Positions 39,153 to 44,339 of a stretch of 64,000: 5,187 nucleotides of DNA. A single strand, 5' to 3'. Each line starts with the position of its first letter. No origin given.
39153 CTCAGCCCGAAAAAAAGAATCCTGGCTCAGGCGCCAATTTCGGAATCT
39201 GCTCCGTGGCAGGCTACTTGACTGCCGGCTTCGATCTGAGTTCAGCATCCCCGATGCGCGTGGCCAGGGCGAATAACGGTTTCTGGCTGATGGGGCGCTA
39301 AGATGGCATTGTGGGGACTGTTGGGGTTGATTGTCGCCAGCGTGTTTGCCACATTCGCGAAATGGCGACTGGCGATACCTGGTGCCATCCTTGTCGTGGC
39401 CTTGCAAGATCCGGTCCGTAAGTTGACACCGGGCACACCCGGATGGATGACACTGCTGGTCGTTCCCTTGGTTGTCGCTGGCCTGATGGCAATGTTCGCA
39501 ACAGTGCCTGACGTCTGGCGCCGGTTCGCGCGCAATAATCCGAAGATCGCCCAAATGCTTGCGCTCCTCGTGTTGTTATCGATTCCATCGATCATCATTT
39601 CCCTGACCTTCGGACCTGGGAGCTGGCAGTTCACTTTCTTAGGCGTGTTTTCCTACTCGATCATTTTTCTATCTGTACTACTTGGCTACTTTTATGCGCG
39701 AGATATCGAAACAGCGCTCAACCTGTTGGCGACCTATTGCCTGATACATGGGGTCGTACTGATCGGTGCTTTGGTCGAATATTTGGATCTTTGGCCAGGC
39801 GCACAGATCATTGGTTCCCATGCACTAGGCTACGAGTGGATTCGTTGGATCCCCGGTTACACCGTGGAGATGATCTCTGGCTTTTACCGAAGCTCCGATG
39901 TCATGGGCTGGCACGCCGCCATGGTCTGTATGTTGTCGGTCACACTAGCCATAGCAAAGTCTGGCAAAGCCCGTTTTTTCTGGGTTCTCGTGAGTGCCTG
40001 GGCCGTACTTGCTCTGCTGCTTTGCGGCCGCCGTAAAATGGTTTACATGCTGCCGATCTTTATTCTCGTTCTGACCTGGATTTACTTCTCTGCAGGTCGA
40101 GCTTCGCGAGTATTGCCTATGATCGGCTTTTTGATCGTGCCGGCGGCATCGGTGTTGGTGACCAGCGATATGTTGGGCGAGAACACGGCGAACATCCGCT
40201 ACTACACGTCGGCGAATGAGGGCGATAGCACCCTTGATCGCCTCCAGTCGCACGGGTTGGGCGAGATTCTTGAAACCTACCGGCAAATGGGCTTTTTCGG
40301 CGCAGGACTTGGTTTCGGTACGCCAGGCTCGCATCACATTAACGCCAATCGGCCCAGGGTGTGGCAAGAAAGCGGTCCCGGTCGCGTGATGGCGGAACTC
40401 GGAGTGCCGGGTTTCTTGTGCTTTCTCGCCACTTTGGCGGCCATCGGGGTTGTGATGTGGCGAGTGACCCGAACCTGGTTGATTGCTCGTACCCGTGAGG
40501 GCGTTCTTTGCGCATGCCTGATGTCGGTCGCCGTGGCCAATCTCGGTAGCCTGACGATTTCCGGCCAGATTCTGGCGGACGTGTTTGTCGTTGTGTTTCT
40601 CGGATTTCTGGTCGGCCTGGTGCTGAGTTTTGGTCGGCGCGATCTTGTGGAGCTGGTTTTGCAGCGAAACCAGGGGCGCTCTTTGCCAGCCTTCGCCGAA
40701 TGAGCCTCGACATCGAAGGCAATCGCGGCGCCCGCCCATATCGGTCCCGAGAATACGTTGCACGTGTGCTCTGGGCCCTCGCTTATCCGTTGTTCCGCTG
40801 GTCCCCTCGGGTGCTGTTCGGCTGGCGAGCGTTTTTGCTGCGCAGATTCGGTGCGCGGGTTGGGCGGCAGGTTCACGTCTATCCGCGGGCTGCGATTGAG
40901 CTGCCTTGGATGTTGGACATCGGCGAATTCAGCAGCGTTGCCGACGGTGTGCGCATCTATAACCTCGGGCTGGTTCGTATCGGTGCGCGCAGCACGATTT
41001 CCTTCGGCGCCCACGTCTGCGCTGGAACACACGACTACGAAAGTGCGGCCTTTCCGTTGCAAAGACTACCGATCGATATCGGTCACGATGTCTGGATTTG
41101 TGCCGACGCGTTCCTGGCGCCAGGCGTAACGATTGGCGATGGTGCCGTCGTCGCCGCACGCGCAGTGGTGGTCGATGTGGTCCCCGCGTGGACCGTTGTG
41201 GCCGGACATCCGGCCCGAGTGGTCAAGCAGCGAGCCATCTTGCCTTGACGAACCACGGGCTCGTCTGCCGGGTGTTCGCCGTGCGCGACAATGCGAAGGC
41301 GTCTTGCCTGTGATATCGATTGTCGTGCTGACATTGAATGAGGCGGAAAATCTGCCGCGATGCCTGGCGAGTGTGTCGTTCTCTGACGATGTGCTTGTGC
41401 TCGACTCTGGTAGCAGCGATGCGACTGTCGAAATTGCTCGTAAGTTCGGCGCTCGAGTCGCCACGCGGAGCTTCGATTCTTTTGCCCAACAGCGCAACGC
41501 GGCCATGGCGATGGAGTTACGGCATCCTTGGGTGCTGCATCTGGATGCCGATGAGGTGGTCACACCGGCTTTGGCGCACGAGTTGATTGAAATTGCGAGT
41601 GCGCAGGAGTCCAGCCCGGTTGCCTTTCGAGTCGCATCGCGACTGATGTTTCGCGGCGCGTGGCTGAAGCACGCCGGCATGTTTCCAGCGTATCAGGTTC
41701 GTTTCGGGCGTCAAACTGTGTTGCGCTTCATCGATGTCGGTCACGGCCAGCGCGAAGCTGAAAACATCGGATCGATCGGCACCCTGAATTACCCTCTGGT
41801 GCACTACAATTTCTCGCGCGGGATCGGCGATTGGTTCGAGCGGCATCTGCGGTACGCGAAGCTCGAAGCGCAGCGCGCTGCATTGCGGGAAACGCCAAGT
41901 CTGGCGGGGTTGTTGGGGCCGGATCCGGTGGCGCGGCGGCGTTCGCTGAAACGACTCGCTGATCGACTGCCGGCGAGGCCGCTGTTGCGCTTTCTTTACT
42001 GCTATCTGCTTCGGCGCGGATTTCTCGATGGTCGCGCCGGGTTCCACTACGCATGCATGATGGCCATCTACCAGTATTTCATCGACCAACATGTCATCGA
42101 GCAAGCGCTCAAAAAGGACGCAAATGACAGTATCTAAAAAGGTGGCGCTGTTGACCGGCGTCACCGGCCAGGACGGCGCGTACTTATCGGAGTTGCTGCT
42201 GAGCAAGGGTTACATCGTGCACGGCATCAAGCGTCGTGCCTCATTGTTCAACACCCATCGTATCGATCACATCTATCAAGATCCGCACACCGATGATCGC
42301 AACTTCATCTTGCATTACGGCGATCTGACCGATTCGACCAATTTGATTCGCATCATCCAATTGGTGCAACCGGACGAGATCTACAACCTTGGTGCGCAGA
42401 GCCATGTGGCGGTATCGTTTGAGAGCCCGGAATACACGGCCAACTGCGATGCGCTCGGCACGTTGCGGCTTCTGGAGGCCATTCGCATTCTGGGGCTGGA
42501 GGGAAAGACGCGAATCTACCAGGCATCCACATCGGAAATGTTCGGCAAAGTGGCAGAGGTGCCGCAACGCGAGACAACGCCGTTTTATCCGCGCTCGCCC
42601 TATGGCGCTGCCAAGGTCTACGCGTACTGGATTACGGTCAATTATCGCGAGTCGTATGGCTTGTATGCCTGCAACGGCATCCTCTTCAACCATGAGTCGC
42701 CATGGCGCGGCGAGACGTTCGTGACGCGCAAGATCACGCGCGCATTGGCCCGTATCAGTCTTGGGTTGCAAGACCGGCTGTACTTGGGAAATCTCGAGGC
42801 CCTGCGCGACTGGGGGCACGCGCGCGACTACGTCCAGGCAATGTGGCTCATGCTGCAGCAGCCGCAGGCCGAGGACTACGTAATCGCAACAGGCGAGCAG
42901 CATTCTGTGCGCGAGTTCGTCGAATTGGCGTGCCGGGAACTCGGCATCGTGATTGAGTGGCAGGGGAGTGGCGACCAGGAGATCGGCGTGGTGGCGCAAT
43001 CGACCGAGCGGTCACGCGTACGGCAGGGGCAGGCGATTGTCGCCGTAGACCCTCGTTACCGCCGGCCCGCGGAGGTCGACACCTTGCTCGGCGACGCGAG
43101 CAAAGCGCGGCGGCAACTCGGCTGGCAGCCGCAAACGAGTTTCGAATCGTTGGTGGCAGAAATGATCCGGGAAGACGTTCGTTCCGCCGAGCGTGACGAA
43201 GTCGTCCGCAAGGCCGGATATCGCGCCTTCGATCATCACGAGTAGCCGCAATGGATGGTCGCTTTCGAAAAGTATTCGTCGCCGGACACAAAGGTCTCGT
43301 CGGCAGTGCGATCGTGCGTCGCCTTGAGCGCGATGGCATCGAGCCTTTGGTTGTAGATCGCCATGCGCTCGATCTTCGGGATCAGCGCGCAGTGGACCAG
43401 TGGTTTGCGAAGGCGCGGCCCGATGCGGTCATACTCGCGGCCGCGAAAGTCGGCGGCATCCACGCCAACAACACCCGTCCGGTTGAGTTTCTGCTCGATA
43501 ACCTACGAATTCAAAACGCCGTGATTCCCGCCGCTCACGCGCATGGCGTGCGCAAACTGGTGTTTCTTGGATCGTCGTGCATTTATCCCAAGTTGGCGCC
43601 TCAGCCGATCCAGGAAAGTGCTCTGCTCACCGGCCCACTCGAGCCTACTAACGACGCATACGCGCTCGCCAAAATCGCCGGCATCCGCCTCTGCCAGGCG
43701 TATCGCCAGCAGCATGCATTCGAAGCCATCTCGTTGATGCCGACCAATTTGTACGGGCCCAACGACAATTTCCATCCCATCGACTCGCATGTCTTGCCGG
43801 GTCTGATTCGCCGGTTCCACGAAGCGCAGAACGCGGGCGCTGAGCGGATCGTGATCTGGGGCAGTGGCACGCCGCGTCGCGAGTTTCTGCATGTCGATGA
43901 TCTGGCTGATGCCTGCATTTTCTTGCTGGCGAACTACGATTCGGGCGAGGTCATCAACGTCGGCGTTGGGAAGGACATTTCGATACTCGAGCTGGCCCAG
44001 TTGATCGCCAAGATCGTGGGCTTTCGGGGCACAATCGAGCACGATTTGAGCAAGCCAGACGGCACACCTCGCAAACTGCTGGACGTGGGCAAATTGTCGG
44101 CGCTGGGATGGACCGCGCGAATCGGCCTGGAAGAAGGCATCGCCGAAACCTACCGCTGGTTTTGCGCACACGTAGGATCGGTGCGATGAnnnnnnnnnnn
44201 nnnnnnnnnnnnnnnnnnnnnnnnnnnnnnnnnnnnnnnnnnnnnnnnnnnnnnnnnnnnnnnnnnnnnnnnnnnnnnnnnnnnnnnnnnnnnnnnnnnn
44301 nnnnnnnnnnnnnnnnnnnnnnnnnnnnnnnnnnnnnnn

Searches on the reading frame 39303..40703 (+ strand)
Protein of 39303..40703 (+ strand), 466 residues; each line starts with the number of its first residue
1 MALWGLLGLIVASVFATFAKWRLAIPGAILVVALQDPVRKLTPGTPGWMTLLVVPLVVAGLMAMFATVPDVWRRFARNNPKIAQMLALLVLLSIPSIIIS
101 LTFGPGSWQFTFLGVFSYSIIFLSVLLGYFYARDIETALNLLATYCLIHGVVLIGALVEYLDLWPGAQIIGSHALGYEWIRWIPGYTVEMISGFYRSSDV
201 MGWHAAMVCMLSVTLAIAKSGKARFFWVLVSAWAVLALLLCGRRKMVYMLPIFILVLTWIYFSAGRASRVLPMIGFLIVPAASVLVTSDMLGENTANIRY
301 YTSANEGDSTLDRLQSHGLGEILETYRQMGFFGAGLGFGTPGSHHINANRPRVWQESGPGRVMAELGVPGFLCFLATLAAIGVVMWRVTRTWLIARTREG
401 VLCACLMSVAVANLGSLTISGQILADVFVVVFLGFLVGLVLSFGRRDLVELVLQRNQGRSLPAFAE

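Call 19: search_protein_families(library=pfam, proteins=[window:39303-40703:+], max_evalue=0.0001)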
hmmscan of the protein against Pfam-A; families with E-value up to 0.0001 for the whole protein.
window:39303-40703:+ (466 aa): 0 families

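Call 24: search_protein_families(library=ncbifam, proteins=[window:39303-40703:+], max_evalue=0.01)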
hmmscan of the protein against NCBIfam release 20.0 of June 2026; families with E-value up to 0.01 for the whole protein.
window:39303-40703:+ (466 aa): 1 family
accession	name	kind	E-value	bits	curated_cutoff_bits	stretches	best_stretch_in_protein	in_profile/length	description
NF041656.1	CPBP_MmRce1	equivalog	0.0084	15.7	425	1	79-134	82-138/271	MmRce1 family CPBP family CAAX prenyl protease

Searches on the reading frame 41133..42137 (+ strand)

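Call 19: search_protein_families(library=pfam, proteins=[window:41133-42137:+], max_evalue=0.0001)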
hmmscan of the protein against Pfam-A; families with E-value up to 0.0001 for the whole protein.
window:41133-42137:+ (334 aa): 2 families
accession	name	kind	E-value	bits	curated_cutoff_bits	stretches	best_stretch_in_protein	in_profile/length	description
PF00535.33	Glycos_transf_2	-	2.9e-15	57.1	23.3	1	62-181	1-130/168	Glycosyl transferase family 2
PF13704.12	Glyco_tranf_2_4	-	5.5e-05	24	27.5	0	69-143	2-84/98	Glycosyl transferase family 2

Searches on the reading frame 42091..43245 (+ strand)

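Call 19: search_protein_families(library=pfam, proteins=[window:42091-43245:+], max_evalue=0.0001)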
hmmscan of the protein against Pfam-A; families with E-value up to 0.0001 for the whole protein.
window:42091-43245:+ (384 aa): 3 families
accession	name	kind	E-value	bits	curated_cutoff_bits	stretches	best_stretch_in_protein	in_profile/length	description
PF16363.11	GDP_Man_Dehyd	-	7.7e-154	512.5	27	1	20-358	1-332/332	GDP-mannose 4,6 dehydratase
PF01370.27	Epimerase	-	7.5e-75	251.9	20.9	1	19-266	1-240/240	NAD dependent epimerase/dehydratase family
PF04321.23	RmlD_sub_bind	-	7e-06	25.8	27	1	20-176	4-130/287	RmlD substrate binding domain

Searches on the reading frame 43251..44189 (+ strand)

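Call 19: search_protein_families(library=pfam, proteins=[window:43251-44189:+], max_evalue=0.0001)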
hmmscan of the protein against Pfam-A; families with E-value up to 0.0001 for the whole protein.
window:43251-44189:+ (312 aa): 4 families
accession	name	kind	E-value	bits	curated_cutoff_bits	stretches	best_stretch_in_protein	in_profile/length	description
PF01370.27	Epimerase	-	5.6e-69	232.6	20.9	1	8-238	1-240/240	NAD dependent epimerase/dehydratase family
PF16363.11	GDP_Man_Dehyd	-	1.3e-20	74.6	27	1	37-300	56-332/332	GDP-mannose 4,6 dehydratase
PF04321.23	RmlD_sub_bind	-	7.7e-11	42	27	1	7-157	2-145/287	RmlD substrate binding domain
PF02719.21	Polysacc_synt_2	-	1.8e-05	24.5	20.2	0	41-106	62-126/293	Polysaccharide biosynthesis protein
